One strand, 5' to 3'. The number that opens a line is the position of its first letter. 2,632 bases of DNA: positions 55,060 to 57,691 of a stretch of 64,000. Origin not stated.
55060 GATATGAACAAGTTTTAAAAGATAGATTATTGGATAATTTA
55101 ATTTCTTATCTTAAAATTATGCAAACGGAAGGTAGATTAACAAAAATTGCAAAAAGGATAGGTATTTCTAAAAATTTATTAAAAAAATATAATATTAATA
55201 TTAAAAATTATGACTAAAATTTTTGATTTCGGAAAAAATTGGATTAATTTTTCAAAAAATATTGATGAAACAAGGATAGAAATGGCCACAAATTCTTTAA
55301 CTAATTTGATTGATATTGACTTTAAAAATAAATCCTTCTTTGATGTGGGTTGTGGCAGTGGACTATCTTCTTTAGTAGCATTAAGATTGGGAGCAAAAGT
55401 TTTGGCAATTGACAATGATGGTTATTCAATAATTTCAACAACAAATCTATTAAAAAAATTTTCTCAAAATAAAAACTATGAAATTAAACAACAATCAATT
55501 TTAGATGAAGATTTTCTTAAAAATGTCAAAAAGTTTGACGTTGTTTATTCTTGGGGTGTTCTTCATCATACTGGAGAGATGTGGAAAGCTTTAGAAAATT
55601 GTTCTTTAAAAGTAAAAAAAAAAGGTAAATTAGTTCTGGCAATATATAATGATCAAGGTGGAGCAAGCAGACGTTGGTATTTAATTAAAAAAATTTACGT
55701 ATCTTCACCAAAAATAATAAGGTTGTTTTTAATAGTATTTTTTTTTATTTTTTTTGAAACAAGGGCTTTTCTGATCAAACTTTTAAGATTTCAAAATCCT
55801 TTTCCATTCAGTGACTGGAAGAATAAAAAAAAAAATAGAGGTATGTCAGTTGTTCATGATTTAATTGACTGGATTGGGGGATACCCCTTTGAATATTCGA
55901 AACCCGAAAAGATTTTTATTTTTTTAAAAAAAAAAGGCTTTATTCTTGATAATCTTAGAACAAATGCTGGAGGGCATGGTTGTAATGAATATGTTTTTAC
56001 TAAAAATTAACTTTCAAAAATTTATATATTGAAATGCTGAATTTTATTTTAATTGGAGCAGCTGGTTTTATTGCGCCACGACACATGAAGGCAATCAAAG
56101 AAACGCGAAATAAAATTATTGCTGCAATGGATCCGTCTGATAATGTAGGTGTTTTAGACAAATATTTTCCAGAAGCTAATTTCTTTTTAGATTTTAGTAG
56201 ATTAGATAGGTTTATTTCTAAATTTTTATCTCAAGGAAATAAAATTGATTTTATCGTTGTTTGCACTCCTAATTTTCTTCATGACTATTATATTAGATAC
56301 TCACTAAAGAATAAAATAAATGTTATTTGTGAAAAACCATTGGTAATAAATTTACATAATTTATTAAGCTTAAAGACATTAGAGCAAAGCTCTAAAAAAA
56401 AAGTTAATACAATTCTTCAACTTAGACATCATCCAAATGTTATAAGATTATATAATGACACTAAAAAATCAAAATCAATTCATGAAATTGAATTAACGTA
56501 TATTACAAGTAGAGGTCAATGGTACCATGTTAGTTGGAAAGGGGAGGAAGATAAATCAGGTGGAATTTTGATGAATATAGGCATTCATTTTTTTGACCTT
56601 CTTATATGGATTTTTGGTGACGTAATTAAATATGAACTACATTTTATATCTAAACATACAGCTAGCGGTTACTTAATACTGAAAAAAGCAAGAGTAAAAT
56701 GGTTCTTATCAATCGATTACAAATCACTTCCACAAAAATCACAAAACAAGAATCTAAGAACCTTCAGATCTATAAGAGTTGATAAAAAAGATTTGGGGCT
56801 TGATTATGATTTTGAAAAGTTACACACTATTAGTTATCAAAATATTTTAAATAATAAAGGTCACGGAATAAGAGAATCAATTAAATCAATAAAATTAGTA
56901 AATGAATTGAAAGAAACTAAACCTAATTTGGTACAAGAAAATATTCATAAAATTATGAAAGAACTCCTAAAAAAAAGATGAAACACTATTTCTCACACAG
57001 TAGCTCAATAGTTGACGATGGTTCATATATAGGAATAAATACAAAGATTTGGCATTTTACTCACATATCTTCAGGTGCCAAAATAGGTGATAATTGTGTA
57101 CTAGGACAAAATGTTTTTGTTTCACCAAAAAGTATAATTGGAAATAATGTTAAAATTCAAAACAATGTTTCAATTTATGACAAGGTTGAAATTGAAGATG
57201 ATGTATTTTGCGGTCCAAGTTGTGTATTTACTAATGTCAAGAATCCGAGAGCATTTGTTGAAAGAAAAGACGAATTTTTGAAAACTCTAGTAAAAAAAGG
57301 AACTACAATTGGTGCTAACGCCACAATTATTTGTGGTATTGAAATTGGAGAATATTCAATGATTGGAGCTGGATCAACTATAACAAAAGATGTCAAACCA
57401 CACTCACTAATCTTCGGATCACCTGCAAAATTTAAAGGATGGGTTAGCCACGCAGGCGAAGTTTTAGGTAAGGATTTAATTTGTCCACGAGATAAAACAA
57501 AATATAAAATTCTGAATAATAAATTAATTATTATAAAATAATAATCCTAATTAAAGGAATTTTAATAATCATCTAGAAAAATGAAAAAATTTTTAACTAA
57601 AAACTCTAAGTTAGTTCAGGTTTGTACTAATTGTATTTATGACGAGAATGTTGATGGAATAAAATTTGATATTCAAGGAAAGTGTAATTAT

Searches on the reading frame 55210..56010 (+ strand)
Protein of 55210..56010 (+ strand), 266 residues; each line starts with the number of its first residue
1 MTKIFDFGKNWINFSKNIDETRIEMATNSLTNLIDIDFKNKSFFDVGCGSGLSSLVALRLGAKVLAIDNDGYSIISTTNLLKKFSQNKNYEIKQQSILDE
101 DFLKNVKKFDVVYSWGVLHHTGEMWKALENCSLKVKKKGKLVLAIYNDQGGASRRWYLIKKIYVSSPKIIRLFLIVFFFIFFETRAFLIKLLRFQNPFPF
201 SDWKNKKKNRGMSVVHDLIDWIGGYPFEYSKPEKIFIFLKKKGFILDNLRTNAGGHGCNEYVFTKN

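Call 58: search_protein_families(library=pfam, proteins=[window:55210-56010:+], max_evalue=0.00001)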
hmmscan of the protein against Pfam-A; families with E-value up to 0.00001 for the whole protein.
window:55210-56010:+ (266 aa): 7 families
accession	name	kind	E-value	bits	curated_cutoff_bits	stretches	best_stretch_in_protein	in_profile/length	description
PF08242.18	Methyltransf_12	-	2.9e-11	44.4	30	1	45-141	2-98/98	Methyltransferase domain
PF08241.18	Methyltransf_11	-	5.4e-11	43.4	21.2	1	45-143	2-95/95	Methyltransferase domain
PF13847.12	Methyltransf_31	-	1.2e-10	41.7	27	1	39-147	3-113/145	Methyltransferase domain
PF13649.12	Methyltransf_25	-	1.1e-08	36.1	27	1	45-139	3-97/97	Methyltransferase domain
PF13489.12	Methyltransf_23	-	1.7e-08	34.8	27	1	30-151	13-124/164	Methyltransferase domain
PF06325.19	PrmA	-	3.3e-08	33.8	22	1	30-113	152-231/296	Ribosomal protein L11 methyltransferase (PrmA)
PF08003.17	Methyltransf_9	-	1e-07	31.7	23.8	1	37-145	113-219/315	Protein of unknown function (DUF1698)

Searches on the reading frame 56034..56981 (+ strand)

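Call 58: search_protein_families(library=pfam, proteins=[window:56034-56981:+], max_evalue=0.00001)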
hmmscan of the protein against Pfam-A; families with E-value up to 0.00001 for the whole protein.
window:56034-56981:+ (315 aa): 3 families
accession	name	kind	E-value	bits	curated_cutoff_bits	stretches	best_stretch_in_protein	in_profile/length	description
PF01408.29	GFO_IDH_MocA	-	3.7e-16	60.3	24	1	3-124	2-116/120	Oxidoreductase family, NAD-binding Rossmann fold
PF02894.22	GFO_IDH_MocA_C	-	8.9e-12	45.7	22.9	1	148-204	11-68/218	Oxidoreductase family, C-terminal alpha/beta domain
PF22725.1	GFO_IDH_MocA_C3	-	6.9e-08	33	27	1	149-198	16-66/124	GFO/IDH/MocA C-terminal domain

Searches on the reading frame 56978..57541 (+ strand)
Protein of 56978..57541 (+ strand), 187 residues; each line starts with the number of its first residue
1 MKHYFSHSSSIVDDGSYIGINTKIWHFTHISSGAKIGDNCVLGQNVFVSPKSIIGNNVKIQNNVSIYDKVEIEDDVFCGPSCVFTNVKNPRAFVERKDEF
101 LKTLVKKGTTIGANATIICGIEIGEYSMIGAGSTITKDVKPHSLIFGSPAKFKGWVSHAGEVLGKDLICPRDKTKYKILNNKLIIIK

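Call 58: search_protein_families(library=pfam, proteins=[window:56978-57541:+], max_evalue=0.00001)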
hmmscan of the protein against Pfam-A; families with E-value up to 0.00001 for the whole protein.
window:56978-57541:+ (187 aa): 3 families
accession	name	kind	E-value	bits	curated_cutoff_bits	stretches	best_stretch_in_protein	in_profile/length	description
PF00132.30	Hexapep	-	3.3e-25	87.1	27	3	15-48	1-34/36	Bacterial transferase hexapeptide (six repeats)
PF14602.12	Hexapep_2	-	1.2e-12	47.8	27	1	108-137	7-34/34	Hexapeptide repeat of succinyl-transferase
PF25084.1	LbH_EIF2B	-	3.8e-08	33.7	54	1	7-84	13-93/105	EIF2B subunit epsilon LbH domain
